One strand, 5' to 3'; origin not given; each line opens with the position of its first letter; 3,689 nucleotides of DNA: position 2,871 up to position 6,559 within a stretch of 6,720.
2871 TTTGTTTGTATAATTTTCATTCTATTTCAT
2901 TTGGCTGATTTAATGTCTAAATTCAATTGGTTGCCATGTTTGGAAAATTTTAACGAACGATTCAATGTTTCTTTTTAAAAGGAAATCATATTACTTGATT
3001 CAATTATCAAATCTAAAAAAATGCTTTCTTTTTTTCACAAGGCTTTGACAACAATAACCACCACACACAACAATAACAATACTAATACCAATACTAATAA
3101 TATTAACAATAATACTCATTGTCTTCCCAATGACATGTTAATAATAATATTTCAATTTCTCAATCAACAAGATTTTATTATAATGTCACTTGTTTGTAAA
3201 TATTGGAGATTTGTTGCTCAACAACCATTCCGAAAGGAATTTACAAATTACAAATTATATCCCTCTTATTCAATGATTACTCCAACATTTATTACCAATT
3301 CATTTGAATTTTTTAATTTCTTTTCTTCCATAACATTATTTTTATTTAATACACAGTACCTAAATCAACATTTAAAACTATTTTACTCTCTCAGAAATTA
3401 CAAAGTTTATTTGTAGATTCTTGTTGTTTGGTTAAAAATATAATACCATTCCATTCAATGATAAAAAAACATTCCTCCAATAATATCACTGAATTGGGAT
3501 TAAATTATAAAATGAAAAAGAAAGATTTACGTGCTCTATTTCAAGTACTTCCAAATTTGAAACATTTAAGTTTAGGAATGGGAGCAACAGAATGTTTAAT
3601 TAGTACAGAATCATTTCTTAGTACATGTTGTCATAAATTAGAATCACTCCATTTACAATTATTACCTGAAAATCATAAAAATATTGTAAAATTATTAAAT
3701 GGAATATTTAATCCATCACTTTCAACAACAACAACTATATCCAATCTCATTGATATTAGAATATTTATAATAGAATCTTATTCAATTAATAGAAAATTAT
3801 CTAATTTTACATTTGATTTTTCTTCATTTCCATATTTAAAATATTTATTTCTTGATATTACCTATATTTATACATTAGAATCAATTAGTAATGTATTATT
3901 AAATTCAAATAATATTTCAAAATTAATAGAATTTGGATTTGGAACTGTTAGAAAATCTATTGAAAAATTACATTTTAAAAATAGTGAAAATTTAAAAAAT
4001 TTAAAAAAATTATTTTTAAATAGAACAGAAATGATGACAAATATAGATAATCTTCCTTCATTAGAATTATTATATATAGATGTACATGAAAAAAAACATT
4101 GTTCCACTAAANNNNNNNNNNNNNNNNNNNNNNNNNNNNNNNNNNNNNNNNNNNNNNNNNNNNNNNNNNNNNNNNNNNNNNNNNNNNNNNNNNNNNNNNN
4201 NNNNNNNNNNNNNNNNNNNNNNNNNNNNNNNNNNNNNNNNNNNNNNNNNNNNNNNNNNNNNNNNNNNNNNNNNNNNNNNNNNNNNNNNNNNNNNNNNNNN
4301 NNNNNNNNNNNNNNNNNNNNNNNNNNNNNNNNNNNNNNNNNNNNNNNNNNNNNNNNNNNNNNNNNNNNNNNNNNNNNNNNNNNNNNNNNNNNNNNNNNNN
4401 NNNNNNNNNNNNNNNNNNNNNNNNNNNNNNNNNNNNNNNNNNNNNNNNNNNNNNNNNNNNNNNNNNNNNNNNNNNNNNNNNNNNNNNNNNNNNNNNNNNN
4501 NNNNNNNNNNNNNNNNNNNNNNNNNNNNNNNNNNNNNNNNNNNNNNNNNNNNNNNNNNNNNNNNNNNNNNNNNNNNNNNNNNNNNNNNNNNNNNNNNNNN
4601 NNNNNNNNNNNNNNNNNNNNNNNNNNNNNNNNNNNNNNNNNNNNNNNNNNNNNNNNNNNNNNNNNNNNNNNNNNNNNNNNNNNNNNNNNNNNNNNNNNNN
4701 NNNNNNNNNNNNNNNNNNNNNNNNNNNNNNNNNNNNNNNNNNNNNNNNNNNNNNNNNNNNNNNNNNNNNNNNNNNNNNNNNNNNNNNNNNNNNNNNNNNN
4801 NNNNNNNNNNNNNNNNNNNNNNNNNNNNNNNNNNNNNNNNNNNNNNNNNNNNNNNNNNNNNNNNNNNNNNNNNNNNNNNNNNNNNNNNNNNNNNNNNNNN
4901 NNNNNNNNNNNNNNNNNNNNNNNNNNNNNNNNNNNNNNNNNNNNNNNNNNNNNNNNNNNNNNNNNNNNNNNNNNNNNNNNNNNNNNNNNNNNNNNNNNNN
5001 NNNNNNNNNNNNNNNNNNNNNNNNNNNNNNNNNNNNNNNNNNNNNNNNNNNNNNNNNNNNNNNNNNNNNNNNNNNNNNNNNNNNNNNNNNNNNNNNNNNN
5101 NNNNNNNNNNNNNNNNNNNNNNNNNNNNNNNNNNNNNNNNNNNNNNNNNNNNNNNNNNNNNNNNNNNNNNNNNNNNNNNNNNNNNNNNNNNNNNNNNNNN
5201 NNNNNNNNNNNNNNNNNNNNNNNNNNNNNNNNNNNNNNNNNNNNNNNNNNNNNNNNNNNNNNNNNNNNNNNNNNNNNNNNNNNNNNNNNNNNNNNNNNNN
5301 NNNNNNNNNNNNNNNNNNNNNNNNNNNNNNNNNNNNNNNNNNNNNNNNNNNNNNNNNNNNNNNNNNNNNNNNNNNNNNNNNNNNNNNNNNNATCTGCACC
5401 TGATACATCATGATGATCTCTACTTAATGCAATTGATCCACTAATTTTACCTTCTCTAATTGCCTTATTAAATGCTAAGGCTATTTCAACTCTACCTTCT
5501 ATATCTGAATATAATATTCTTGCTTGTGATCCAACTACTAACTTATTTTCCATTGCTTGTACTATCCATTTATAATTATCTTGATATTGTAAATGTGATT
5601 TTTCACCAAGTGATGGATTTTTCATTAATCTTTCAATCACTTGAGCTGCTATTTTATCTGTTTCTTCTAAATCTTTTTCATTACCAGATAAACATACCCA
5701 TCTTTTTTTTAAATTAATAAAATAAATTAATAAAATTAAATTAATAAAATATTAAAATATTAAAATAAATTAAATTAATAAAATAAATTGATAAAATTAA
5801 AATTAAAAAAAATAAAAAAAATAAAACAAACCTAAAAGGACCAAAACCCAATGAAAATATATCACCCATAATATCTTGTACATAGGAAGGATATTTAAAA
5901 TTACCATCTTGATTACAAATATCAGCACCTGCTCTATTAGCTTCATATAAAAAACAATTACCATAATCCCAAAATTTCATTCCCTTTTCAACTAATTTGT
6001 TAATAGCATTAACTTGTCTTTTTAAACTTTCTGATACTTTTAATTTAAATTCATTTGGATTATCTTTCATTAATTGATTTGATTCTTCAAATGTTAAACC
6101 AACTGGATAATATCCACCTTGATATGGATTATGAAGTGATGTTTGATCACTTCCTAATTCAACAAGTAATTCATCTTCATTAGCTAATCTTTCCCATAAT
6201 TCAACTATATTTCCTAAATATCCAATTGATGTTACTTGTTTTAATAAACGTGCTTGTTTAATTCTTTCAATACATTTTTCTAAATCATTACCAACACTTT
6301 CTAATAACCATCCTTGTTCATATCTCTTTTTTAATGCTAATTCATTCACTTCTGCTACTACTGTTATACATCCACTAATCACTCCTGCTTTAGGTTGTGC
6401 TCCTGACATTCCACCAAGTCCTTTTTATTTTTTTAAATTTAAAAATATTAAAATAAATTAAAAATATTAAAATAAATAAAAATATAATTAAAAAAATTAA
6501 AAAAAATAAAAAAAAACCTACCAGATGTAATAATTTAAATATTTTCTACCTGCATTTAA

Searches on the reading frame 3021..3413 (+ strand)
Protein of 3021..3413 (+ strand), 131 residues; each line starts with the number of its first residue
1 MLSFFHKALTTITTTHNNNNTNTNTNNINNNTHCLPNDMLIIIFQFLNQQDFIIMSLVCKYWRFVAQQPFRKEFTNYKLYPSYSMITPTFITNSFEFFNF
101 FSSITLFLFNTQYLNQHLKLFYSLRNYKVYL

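Call 7: search_protein_families(library=pfam, max_evalue=10, proteins=[window:3021-3413:+])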
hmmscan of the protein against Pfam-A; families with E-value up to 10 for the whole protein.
seq(131 aa): 2 families
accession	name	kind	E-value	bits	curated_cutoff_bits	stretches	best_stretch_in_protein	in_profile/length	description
PF12937.12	F-box-like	-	8.8e-09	35.4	24.3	1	34-69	3-38/47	F-box-like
PF00646.38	F-box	-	3.2e-08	33.6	20.5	1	34-68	3-37/43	F-box domain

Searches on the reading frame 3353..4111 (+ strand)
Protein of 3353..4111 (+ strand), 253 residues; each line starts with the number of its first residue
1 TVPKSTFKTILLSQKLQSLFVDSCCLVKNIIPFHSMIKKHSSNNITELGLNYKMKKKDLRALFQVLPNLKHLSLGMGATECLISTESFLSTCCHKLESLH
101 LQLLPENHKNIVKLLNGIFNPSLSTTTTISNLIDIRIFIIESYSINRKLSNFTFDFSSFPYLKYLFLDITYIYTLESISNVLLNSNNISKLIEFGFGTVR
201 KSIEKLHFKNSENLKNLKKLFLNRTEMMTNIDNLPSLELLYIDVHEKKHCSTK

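Call 7: search_protein_families(library=pfam, max_evalue=10, proteins=[window:3353-4111:+])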
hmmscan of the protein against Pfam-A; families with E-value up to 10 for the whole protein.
seq(253 aa): 2 families
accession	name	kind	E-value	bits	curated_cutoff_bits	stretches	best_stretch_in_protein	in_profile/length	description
PF16566.10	CREPT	-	0.045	14.3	29.3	1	188-240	77-129/147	Cell-cycle alteration and expression-elevated protein in tumour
PF12799.13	LRR_4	-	0.37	11.6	27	3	215-242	1-30/44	Leucine Rich repeats (2 copies)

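Call 54: search_solved_structures(query=window:3353-4111:+, max_evalue=10)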
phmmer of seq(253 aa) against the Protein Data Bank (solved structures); distinct sequences matched with E-value up to 10: 1.
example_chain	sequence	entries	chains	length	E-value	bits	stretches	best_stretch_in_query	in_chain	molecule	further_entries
2qol_A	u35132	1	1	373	1.8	11.6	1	162-201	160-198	Ephrin receptor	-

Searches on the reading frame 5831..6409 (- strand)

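Call 7: search_protein_families(library=pfam, max_evalue=10, proteins=[window:5831-6409:-])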
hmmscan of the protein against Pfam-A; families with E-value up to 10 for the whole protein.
seq(193 aa): 3 families
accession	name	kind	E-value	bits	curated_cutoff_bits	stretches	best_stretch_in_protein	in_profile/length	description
PF01175.24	Urocanase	-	6.2e-62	209.4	23.2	1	1-180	38-209/209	Urocanase Rossmann-like domain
PF04286.17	DUF445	-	0.23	11.8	33.8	1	17-148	198-327/368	Protein of unknown function (DUF445)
PF22627.1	AglB_core-like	-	0.25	12.2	27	1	142-167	46-71/111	AglB core domain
